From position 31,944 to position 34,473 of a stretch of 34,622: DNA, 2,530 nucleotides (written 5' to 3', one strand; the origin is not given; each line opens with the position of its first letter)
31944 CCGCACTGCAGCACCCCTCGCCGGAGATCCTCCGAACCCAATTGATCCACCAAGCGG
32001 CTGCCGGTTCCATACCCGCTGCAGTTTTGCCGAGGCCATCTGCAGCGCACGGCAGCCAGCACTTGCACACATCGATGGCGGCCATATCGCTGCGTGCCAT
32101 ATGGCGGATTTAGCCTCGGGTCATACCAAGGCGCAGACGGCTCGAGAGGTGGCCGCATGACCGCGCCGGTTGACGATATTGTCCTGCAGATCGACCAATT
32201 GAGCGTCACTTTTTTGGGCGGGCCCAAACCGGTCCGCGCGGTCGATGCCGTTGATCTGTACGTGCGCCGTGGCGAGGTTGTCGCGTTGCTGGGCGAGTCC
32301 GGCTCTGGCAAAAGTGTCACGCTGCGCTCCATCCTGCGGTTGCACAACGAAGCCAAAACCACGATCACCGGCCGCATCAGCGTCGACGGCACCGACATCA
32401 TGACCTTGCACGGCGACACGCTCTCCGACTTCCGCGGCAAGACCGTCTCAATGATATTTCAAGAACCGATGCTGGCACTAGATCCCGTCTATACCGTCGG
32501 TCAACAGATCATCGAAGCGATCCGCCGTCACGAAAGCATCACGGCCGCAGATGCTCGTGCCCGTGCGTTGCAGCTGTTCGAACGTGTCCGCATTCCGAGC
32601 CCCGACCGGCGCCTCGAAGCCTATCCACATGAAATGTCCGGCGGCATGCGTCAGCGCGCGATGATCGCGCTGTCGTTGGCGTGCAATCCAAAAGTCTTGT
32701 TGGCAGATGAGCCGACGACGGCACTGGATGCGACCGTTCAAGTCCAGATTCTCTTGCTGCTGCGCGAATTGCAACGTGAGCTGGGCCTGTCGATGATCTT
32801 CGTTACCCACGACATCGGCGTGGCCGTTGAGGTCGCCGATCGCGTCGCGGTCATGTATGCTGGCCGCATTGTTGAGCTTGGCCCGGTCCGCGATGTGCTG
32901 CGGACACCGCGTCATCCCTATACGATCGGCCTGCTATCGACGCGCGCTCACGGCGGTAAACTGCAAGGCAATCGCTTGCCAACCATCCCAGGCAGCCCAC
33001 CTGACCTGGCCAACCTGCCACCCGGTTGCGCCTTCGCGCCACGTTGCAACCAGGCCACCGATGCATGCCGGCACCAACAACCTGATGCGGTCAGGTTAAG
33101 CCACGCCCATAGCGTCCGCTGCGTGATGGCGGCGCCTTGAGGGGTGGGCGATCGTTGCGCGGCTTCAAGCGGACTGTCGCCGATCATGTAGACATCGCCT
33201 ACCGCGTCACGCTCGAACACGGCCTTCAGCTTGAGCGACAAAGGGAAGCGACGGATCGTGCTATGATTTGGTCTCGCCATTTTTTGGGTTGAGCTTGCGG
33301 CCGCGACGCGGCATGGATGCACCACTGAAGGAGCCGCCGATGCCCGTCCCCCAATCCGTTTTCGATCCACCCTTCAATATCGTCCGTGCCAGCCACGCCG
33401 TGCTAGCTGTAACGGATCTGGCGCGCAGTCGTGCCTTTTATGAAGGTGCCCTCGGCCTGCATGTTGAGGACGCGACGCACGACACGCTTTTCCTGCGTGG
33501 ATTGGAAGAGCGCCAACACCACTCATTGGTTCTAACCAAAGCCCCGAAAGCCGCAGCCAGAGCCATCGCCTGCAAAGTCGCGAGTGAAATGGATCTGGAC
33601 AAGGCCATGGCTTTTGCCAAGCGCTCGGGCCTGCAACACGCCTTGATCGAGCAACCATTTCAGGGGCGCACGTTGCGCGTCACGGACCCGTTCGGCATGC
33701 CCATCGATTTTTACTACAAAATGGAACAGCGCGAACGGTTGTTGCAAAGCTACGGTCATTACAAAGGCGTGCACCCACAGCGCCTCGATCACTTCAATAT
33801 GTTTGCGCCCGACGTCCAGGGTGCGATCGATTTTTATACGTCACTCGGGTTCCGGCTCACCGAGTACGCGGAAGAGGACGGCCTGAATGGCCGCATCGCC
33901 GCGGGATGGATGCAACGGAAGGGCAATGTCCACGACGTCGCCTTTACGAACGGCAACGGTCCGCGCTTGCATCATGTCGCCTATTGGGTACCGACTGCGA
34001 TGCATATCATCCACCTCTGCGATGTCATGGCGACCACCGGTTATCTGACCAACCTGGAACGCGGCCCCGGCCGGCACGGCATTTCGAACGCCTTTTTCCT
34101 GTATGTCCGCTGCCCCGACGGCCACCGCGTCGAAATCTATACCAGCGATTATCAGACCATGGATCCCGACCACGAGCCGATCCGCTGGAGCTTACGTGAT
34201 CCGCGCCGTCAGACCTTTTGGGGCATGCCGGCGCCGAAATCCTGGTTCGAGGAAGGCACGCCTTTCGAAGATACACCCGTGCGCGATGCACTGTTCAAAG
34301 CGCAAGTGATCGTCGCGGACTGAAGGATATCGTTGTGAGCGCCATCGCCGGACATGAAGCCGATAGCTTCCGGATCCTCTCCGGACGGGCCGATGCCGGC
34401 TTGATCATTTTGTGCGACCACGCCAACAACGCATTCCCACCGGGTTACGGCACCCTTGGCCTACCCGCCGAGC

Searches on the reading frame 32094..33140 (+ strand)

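Call 86: search_protein_families(library=pfam, proteins=[window:32094-33140:+], max_evalue=0.001)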
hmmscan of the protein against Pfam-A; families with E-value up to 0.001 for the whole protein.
window:32094-33140:+ (348 aa): 5 families
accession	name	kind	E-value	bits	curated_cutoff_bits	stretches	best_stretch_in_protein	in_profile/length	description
PF00005.33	ABC_tran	-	2.1e-29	103.3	25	1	51-209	2-137/137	ABC transporter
PF08352.17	oligo_HPY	-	3.6e-18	66.1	27.1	1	260-325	1-65/65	Oligopeptide/dipeptide transporter, C-terminal region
PF13304.12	AAA_21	-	2.7e-07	31.4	27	1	152-243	220-302/304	AAA domain, putative AbiEii toxin, Type IV TA system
PF13401.12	AAA_22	-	7.2e-05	23.5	27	1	61-146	6-43/130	AAA domain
PF13191.12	AAA_16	-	0.00016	22.7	32.6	1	58-232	20-164/167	AAA ATPase domain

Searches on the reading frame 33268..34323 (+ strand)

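Call 86: search_protein_families(library=pfam, proteins=[window:33268-34323:+], max_evalue=0.001)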
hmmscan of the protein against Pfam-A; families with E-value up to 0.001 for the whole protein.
window:33268-34323:+ (351 aa): 4 families
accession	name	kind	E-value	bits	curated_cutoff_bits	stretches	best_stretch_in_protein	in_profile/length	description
PF00903.31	Glyoxalase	-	1.8e-24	86.9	20.6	2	172-290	1-121/121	Glyoxalase/Bleomycin resistance protein/Dioxygenase superfamily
PF22677.2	Ble-like_N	-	2.6e-07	30.7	24.5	0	43-66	4-27/41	Bleomycin resistance protein-like N-terminal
PF13669.12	Glyoxalase_4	-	5.3e-07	30.4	27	0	43-95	2-46/109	Glyoxalase/Bleomycin resistance protein/Dioxygenase superfamily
PF13468.12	Glyoxalase_3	-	0.00036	21.1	25.1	0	43-69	3-29/176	Glyoxalase-like domain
